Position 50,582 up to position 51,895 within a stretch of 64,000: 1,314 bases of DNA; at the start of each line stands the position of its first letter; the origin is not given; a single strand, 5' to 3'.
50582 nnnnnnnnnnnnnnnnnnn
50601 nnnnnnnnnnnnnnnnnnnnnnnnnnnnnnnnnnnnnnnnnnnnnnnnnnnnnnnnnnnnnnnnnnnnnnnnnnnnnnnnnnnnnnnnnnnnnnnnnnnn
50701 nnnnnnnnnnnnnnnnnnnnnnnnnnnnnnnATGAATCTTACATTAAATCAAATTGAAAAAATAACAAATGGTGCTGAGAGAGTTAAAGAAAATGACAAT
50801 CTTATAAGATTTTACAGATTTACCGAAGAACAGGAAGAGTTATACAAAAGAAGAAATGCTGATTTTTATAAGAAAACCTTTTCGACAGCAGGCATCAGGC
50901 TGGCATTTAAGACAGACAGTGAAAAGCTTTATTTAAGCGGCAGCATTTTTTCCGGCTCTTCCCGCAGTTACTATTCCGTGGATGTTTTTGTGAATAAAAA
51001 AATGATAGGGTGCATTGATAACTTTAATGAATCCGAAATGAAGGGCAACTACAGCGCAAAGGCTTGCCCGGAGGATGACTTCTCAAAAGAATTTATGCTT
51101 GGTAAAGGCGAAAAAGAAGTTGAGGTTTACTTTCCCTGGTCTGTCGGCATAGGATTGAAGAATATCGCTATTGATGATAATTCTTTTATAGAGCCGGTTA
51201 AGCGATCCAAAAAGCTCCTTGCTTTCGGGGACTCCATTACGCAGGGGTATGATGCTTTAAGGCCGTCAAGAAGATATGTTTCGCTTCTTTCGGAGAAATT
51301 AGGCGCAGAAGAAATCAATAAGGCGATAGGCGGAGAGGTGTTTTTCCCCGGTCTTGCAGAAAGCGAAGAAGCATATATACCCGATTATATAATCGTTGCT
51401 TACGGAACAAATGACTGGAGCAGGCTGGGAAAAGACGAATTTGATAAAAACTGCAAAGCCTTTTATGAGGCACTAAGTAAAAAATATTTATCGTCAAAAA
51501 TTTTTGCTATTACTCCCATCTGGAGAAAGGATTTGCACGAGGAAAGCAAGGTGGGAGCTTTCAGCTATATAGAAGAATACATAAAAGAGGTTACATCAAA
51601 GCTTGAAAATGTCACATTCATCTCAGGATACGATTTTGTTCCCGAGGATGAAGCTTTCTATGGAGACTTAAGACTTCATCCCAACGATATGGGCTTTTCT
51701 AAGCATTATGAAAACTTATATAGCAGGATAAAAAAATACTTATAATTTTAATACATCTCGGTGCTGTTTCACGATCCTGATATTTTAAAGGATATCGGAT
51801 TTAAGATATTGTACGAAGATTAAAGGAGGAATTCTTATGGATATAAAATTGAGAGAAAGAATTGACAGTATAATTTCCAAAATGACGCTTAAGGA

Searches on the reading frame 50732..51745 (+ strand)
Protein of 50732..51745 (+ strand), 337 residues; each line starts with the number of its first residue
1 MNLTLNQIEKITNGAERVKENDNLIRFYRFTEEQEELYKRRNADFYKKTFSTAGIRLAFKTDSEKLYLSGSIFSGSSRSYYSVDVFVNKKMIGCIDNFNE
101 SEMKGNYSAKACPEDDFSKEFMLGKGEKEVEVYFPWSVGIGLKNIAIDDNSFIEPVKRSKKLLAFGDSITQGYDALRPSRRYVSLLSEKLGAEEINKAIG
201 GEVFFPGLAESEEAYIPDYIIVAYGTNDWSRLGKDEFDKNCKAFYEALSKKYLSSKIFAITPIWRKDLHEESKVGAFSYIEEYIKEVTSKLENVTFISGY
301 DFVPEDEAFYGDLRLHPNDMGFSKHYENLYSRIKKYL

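Call 33: search_protein_families(library=pfam, proteins=[window:50732-51745:+], max_evalue=0.00001)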
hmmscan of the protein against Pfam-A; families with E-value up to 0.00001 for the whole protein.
window:50732-51745:+ (337 aa): 2 families
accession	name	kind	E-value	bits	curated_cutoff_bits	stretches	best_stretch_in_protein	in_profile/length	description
PF13472.12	Lipase_GDSL_2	-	1.2e-17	65.4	32.9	1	164-321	1-175/178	GDSL-like Lipase/Acylhydrolase family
PF00657.28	Lipase_GDSL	-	1.4e-08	35.6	23.6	1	162-321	1-200/208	GDSL-like Lipase/Acylhydrolase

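Call 34: find_related_loci(query=window:50732-51742:+, collection=metagenome_contigs, flank=8000)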
Query window:50732-51742:+ (337 aa) in metagenome_contigs; peptide patterns used: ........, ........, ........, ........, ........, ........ (x = any residue, [..] = any of these).
173 stretches matched a pattern, but none encodes a relative of the query by tblastn (E <= 1e-3).

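Call 35: find_encoding_contigs(protein=window:50732-51745:+, flank=8000, max_places=10)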
Protein window:50732-51745:+ (337 aa): 7 contigs read that carry it; 4 places shown.
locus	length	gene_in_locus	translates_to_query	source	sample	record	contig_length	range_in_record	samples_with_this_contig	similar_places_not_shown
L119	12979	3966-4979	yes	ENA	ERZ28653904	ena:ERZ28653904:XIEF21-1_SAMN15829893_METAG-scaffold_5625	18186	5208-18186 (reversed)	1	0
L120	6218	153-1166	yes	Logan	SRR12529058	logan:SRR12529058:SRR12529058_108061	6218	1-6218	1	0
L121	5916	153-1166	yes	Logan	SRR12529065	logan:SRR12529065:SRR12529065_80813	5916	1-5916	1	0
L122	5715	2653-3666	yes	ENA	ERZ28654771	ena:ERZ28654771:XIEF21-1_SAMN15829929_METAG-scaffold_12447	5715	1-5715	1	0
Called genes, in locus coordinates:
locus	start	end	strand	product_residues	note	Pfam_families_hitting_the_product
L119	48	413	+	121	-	PF04480:DUF559, PF18741:MTES_1575 (weak)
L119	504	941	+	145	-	-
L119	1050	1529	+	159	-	-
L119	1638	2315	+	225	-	PF07722:Peptidase_C26, PF00117:GATase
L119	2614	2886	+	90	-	-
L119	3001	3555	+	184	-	-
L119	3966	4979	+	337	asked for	PF00657:Lipase_GDSL, PF13472:Lipase_GDSL_2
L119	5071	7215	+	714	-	PF00933:Glyco_hydro_3, PF01915:Glyco_hydro_3_C, PF14310:Fn3-like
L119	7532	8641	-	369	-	PF03600:CitMHS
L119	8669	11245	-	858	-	PF00009:GTP_EFTU, PF14492:EFG_III (weak), PF03764:EFG_IV, PF00679:EFG_C, PF05991:NYN_YacP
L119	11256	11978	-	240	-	PF03099:BPL_LplA_LipB, PF02237:BPL_C (weak)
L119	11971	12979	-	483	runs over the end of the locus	PF20154:LNT_N, PF00795:CN_hydrolase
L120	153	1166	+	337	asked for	PF00657:Lipase_GDSL, PF13472:Lipase_GDSL_2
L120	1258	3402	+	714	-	PF00933:Glyco_hydro_3, PF01915:Glyco_hydro_3_C, PF14310:Fn3-like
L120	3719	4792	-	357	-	PF03600:CitMHS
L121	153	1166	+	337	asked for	PF00657:Lipase_GDSL, PF13472:Lipase_GDSL_2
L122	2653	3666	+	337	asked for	PF00657:Lipase_GDSL, PF13472:Lipase_GDSL_2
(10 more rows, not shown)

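Call 54: find_homologous_proteins(query=window:50732-51742:+, max_evalue=1e-30)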
Query window:50732-51742:+ (337 aa): 3717 proteins with E <= 1e-30 among 5703 candidates; the best 120 are listed.
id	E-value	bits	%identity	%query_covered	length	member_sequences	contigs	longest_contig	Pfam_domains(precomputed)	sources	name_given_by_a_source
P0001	4.9e-216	734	97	100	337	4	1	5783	PF13472.13,PF00657.29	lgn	-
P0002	2.1e-165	568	74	100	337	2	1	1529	PF13472.13,PF00657.29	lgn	-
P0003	5.1e-163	560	72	100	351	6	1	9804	PF13472.13,PF00657.29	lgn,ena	-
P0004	3.8e-149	514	67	100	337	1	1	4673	PF13472.13,PF00657.29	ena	-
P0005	9.1e-144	497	66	100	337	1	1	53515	PF13472.13,PF00657.29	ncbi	-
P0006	8.1e-136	471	62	100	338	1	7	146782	PF13472.13,PF00657.29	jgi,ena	-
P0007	1.7e-126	440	59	99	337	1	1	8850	PF13472.13,PF00657.29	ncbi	-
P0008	3.9e-125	435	58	99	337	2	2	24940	PF13472.13,PF00657.29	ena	-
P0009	3.8e-124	432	57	100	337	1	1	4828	PF13472.13,PF00657.29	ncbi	-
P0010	1.8e-122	427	57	100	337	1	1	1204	PF13472.13,PF00657.29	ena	-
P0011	4.8e-122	425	59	99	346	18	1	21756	PF13472.13,PF00657.29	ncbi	-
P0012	6.3e-122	425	59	99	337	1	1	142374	PF13472.13,PF00657.29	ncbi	-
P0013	7.4e-122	425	55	100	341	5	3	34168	PF14606.13,PF13472.13,PF00657.29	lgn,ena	-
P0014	2.4e-121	423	59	99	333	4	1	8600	PF13472.13,PF00657.29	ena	-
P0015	7.4e-121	421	57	100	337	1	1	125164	PF13472.13,PF00657.29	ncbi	-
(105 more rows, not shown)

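Call 55: find_encoding_contigs(protein=P0005, flank=9000, max_places=3)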
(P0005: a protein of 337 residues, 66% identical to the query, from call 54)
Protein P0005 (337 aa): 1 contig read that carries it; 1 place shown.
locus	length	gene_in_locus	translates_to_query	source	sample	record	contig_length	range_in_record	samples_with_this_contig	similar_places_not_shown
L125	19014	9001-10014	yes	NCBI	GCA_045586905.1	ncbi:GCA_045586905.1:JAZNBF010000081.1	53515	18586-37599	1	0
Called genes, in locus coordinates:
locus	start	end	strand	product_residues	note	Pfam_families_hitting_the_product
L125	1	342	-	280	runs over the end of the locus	PF05681:Fumerase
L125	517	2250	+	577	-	PF02878:PGM_PMM_I, PF02879:PGM_PMM_II, PF02880:PGM_PMM_III, PF00408:PGM_PMM_IV (weak)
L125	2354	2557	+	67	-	PF01197:Ribosomal_L31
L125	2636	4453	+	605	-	PF00009:GTP_EFTU, PF22042:EF-G_D2, PF03144:GTP_EFTU_D2, PF00679:EFG_C, PF21018:BipA_C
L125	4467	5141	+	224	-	PF03167:UDG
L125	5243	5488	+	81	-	PF11823:Se_S_carrier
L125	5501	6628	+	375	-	PF00266:Aminotran_5, PF01212:Beta_elim_lyase, PF01041:DegT_DnrJ_EryC1, PF01053:Cys_Met_Meta_PP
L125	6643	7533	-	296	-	PF00126:HTH_1, PF03466:LysR_substrate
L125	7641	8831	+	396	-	PF01996:F420_ligase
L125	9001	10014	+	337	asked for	PF00657:Lipase_GDSL, PF13472:Lipase_GDSL_2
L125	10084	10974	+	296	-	PF01063:Aminotran_4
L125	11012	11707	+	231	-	PF02517:Rce1-like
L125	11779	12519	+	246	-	-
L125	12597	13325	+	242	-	PF03009:GDPD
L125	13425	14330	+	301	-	PF00753:Lactamase_B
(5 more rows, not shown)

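Call 56: find_encoding_contigs(protein=P0003, flank=9000, max_places=3)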
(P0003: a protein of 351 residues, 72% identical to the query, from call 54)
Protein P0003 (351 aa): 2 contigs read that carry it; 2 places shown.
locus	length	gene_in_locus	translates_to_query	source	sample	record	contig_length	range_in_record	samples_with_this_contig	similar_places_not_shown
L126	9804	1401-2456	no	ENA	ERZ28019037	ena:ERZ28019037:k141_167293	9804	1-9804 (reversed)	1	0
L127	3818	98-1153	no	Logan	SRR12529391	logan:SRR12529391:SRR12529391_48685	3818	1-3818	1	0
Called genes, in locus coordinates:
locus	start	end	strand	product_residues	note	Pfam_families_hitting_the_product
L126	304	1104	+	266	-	PF02811:PHP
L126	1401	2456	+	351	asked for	PF00657:Lipase_GDSL, PF13472:Lipase_GDSL_2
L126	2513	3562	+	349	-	PF04389:Peptidase_M28 (faint), PF05343:Peptidase_M42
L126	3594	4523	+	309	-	PF05343:Peptidase_M42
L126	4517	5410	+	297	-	PF05343:Peptidase_M42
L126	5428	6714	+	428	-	PF06838:Met_gamma_lyase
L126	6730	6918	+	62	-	-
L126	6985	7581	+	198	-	PF02915:Rubrerythrin, PF21349:RUBY_RBDX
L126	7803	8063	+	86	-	PF00381:PTS-HPr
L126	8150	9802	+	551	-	?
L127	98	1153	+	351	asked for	PF00657:Lipase_GDSL, PF13472:Lipase_GDSL_2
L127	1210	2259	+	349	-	PF04389:Peptidase_M28 (faint), PF05343:Peptidase_M42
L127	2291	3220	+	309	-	PF05343:Peptidase_M42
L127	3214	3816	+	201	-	?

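Call 57: find_encoding_contigs(protein=P0001, flank=9000, max_places=3)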
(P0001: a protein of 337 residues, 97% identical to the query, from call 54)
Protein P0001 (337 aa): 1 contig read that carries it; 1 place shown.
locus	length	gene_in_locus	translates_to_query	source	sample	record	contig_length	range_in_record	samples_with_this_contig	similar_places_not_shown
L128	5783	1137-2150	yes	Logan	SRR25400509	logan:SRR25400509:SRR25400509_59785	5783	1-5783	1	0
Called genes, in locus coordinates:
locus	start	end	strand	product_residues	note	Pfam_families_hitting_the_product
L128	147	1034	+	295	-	-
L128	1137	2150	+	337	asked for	PF00657:Lipase_GDSL, PF13472:Lipase_GDSL_2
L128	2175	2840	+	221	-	PF00753:Lactamase_B, PF23023:Anti-Pycsar_Apyc1 (weak)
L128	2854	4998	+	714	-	PF00933:Glyco_hydro_3, PF01915:Glyco_hydro_3_C, PF14310:Fn3-like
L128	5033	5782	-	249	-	?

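Call 69: search_protein_families(library=ncbifam, proteins=[L128:147-1034:+], max_evalue=0.01)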
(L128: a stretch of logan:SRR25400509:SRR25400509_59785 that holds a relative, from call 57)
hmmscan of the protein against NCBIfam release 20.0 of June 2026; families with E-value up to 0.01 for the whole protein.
L128:147-1034:+ (295 aa): 0 families

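Call 70: search_protein_families(library=padloc, proteins=[L128:147-1034:+], max_evalue=0.01)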
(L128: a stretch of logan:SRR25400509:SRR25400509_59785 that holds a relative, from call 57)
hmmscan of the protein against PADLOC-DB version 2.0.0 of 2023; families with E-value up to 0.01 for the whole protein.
L128:147-1034:+ (295 aa): 0 families
